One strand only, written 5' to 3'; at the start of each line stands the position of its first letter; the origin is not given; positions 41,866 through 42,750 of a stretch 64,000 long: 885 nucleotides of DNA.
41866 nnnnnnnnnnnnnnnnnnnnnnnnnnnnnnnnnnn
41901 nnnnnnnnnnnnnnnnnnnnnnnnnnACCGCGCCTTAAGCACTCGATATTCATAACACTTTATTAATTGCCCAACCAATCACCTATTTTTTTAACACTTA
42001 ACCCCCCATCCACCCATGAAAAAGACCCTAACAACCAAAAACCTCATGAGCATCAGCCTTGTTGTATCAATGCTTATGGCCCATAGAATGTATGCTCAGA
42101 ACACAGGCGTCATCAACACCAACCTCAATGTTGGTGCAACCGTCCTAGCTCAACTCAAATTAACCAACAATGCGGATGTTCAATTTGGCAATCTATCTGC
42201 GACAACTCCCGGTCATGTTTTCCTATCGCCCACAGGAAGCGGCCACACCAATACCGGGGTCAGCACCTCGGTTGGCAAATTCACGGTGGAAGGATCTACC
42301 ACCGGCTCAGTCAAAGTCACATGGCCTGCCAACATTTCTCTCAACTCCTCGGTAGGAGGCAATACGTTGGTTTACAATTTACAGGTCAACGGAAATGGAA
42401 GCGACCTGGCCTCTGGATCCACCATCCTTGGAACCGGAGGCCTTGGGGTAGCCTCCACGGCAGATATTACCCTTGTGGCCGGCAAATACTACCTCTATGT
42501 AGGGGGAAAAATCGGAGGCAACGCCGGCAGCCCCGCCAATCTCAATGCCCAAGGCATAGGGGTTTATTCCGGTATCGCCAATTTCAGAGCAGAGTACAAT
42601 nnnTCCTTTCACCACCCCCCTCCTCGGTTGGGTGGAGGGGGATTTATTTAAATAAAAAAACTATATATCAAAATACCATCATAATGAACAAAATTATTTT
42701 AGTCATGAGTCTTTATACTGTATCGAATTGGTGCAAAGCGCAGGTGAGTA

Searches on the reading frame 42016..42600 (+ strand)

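Call 17: search_protein_families(library=pfam, proteins=[window:42016-42600:+], max_evalue=0.1)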
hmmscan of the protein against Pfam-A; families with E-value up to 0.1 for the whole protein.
window:42016-42600:+ (195 aa): 3 families
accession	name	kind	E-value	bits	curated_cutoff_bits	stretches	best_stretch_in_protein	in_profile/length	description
PF14352.11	DUF4402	-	5.4e-07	30.7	25.2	1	47-194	1-129/129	Domain of unknown function (DUF4402)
PF18316.7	S-l_SbsC_C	-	0.029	15.3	26.6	1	91-158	1-63/86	S-layer protein SbsC C-terminal domain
PF04519.19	Bactofilin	-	0.077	13.7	27.9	0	76-127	6-57/98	Polymer-forming cytoskeletal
